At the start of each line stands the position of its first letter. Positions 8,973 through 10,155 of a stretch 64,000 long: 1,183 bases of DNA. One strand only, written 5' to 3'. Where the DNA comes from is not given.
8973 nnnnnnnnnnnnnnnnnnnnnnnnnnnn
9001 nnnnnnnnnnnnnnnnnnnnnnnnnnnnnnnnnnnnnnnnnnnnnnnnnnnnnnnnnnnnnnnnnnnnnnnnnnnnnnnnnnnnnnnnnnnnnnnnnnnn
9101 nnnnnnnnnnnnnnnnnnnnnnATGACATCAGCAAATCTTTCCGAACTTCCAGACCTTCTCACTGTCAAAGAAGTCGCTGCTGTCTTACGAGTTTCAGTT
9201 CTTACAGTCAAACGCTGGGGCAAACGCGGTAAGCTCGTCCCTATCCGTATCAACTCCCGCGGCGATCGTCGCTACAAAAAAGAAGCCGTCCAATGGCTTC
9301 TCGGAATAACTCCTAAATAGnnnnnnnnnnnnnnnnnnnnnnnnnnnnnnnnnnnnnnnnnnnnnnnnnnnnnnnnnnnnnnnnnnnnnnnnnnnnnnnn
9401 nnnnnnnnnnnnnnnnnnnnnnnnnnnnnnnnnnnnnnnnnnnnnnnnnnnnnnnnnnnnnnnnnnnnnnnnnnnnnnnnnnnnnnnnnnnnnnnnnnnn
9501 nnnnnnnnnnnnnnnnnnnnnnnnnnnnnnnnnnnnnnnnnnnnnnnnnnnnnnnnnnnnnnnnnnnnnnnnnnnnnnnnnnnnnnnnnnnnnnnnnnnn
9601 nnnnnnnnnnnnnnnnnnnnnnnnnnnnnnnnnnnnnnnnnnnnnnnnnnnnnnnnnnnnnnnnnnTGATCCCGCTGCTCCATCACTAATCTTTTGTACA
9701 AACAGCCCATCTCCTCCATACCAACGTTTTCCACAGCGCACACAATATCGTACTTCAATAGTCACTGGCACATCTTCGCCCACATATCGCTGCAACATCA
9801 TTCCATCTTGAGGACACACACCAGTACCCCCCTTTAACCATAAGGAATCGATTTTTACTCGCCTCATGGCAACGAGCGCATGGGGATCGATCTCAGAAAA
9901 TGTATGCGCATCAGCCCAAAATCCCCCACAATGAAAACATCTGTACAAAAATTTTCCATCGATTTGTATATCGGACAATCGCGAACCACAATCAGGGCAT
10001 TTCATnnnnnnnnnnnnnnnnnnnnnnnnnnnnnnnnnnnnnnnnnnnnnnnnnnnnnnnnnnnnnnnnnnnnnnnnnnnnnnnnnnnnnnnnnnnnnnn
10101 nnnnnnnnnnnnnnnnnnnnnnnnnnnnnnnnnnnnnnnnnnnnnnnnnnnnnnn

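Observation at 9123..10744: Excisionase-type HTH gene converging on two tandem paralogous double-zinc-ribbon membrane proteins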

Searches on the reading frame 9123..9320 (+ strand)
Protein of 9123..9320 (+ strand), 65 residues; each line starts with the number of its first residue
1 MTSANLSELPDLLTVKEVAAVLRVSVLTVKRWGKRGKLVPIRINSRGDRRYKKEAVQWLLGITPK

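Call 3: search_protein_families(library=pfam, proteins=[window:9123-9320:+], max_evalue=1)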
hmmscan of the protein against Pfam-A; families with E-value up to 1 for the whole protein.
window:9123-9320:+ (65 aa): 7 families
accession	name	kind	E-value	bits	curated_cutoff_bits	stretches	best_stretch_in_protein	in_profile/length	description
PF13411.12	MerR_1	-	1.7e-10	41.3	21.6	1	14-62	2-49/69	MerR HTH family regulatory protein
PF12728.13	HTH_17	-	2.1e-09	38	27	1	12-56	1-43/51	Helix-turn-helix domain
PF00376.29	MerR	-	4.1e-06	27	28.2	1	14-51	1-38/38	MerR family regulatory protein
PF21531.3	Rv2175c_wHTH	-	0.0024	18.3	27.1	1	10-42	13-45/57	DNA-binding protein Rv2175c, wHTH domain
PF13384.12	HTH_23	-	0.0071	16.6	24.6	1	12-32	17-37/50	Homeodomain-like domain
PF08281.18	Sigma70_r4_2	-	0.013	15.6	25.7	1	13-37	27-51/54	Sigma-70, region 4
PF13542.12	HTH_Tnp_ISL3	-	0.019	14.9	27.4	1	12-32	27-46/51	Helix-turn-helix domain of transposase family ISL3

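Call 8: search_protein_families(library=ncbifam, proteins=[window:9123-9320:+], max_evalue=1)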
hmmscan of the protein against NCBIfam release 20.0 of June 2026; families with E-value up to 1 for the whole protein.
window:9123-9320:+ (65 aa): 6 families
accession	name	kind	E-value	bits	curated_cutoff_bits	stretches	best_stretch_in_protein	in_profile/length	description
NF033787.1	HTH_BldC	subfamily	1.6e-11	43.9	77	1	12-60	2-49/49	BldC family transcriptional regulator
TIGR01764.1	excise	domain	6.5e-07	29.6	28.8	1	12-57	1-44/49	excisionase family DNA-binding protein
NF033518.0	transpos_IS607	equivalog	0.00026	20.6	110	1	16-62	1-46/187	IS607 family transposase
NF040522.1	VC1465_fam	subfamily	0.0026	17.8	70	1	13-34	10-31/111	VC1465 family Xer recombination activation factor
NF047737.1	antiphage_MADS1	equivalog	0.0034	17.6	80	1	11-41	2-32/49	methylation-associated defense system helix-turn-helix domain-containing protein MAD1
NF009648.0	PRK13182.1-4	equivalog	0.023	14.7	170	1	16-59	4-46/184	chromosome-anchoring protein RacA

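Call 67: search_protein_families(library=padloc, proteins=[window:9123-9320:+], max_evalue=0.01)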
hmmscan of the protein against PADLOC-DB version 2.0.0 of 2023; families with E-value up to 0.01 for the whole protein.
window:9123-9320:+ (65 aa): 2 families
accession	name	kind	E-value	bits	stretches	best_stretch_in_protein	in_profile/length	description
PDLC04133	mad1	-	1.8e-11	42.2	1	12-60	5-51/60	mads_1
PDLC03348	MTase_II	-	0.0073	12.8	1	11-45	9-44/727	Type II methyltransferase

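Call 68: search_protein_families(library=phrogs, proteins=[window:9123-9320:+], max_evalue=0.01)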
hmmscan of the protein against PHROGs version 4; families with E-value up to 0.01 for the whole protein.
window:9123-9320:+ (65 aa): 16 families
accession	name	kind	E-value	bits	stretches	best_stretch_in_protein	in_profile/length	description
phrog_66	-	integration and excision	2.6e-09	38.2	1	3-58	84-139/412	excisionase and transcriptional regulator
phrog_10045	-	DNA, RNA and nucleotide metabolism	4.7e-07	30.6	1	6-38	14-46/74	HTH DNA binding protein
phrog_6620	-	integration and excision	5.4e-07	30.4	1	13-59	2-48/201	transposase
phrog_2474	-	transcription regulation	6.5e-07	30.3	1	9-56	45-92/118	MerR-like transcriptional regulator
phrog_7735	-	integration and excision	6.1e-06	27.5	1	12-62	5-52/99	excisionase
phrog_6401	-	DNA, RNA and nucleotide metabolism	2.4e-05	25.1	1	6-39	3-36/64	DNA binding protein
phrog_4745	-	DNA, RNA and nucleotide metabolism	3.3e-05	24.7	1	8-57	27-81/107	DNA binding protein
phrog_2907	-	integration and excision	4.1e-05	25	1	12-52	6-47/117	excisionase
phrog_668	-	DNA, RNA and nucleotide metabolism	0.0003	21.5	1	6-57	57-107/181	HTH DNA binding protein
phrog_1729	-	unknown function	0.00034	21.7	1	14-57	94-135/142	-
phrog_57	-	head and packaging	0.0006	20.7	1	11-56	11-55/199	terminase small subunit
phrog_11671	-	unknown function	0.00091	20.3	1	13-59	8-54/146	-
phrog_20793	-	unknown function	0.0012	19.9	1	15-56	10-51/86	-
phrog_15534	-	DNA, RNA and nucleotide metabolism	0.0039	18.7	1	5-58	36-87/93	HTH DNA binding protein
phrog_4691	-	integration and excision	0.0051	17.8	1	12-56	18-61/78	excisionase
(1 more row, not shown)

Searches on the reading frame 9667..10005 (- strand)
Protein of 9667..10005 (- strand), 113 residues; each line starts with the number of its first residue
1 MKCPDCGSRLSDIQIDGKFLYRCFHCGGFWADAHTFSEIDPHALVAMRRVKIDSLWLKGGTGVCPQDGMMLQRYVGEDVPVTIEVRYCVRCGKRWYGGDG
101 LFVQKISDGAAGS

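Call 71: predict_structure(alignment_id=A6)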
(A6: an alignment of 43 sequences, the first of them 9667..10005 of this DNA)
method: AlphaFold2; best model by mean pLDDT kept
length: 113 residues; sequences in the alignment: 43
mean_pLDDT: 87.0   pTM: 0.81
mean pLDDT of the five models: 87.0, 86.9, 86.2, 85.4, 85.2
residues with pLDDT >= 90: 61; 70-90: 38; 50-70: 12; < 50: 2
segments of 3 or more residues with pLDDT < 50: none
pLDDT, mean of each block of 10 residues (from residue 1): 93 93 92 93 79 66 95 91 93 92 82 46
secondary structure, 60 per line:
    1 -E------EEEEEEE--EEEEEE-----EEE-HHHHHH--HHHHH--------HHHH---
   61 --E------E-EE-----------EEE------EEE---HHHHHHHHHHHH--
elements in order: E9-15 E18-23 E29-31 H33-38 H41-45 H54-57 E85-87 E94-96 H100-111

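Call 74: fold_search(model_id=the predicted structure, library=pdb)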
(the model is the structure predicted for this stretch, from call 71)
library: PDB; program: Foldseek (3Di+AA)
matches with E <= 10: 93; with E <= 0.001: 0
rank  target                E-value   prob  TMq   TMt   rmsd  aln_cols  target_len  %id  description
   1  8yoz_A                4.1e-01  0.84  0.30  0.41   1.8        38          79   26  Crystal structure of the small zinc-finger protein ZifS (TTHA0897) from Thermus thermophilus HB8. (released 2025-03-19)
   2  8yoz_B                4.4e-01  0.85  0.30  0.43   1.7        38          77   26  Crystal structure of the small zinc-finger protein ZifS (TTHA0897) from Thermus thermophilus HB8. (released 2025-03-19)
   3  7d58_I                9.8e-01  0.07  0.26  0.27  31.7       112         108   19  cryo-EM structure of human RNA polymerase III in elongating state (released 2021-02-17)
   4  2y9k_A                1.9e+00  0.06  0.22  0.19  13.6       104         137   10  Three-dimensional model of Salmonella's needle complex at subnanometer resolution (released 2011-03-23)
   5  3eq5_H                2.1e+00  0.06  0.27  0.31  12.6       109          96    8  Crystal structure of fragment 137 to 238 of the human Ski-like protein (released 2009-01-27)
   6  6t8h_B                2.1e+00  0.03  0.17  0.03  12.3       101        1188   11  Cryo-EM structure of the DNA-bound PolD-PCNA processive complex from P. abyssi (released 2020-03-04)
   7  8u9r_I                2.3e+00  0.04  0.22  0.22  19.7       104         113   12  STRUCTURAL BASIS OF TRANSCRIPTION: RNA POLYMERASE II SUBSTRATE BINDING AND METAL COORDINATION USING A FREE-ELECTRON LA (released 2024-09-18)
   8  6kxn_A                2.5e+00  0.10  0.19  0.08   5.7        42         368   14  Crystal structure of W50A mutant of Chitiniphilus shinanonensis chitinase ChiL (CsChiL) complexed with N,N'-diacetylch (released 2020-09-16)
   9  9x7h_B                2.5e+00  0.04  0.22  0.11   9.7        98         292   10  Crystal structure of PDCoV 3CL protease (3CLpro) in complex with compound 6 (released 2025-12-24)
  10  7a6h_I                2.7e+00  0.03  0.25  0.26  25.9       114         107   18  Cryo-EM structure of human apo RNA Polymerase III (released 2021-02-03)
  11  6vlw_G                2.7e+00  0.03  0.14  0.10  11.9        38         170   21  Crystal Structure of 426cOD in Complex with VRC01 Fab (released 2020-12-09)
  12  2y3m_B                2.8e+00  0.07  0.18  0.16   6.9        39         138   10  Structure of the extra-membranous domain of the secretin HofQ from Actinobacillus actinomycetemcomitans (released 2011-04-27)
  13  7wku_B                2.8e+00  0.04  0.22  0.11   9.7       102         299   12  Structure of PDCoV Mpro in complex with an inhibitor (released 2022-05-25)
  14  8c6z                  3.0e+00  0.08  0.19  0.05   5.1        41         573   15  necrotic enteritis associated Clostridium p. chitinase F8UNI4 in complex with inhibitor bisdionin C (released 2023-05-31)
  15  6u8t_C                3.0e+00  0.01  0.17  0.10  22.5       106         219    7  Crystal structure of YopT domain of Pasteurella Multocida PfhB2-toxin (released 2020-09-09)
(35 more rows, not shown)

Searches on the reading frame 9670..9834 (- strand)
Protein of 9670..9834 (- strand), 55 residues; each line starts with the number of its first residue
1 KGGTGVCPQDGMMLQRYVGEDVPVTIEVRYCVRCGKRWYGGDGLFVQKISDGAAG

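Call 82: search_protein_families(library=pfam, proteins=[window:9670-9834:-], max_evalue=10)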
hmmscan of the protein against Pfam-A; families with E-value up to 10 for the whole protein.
window:9670-9834:- (55 aa): 0 families
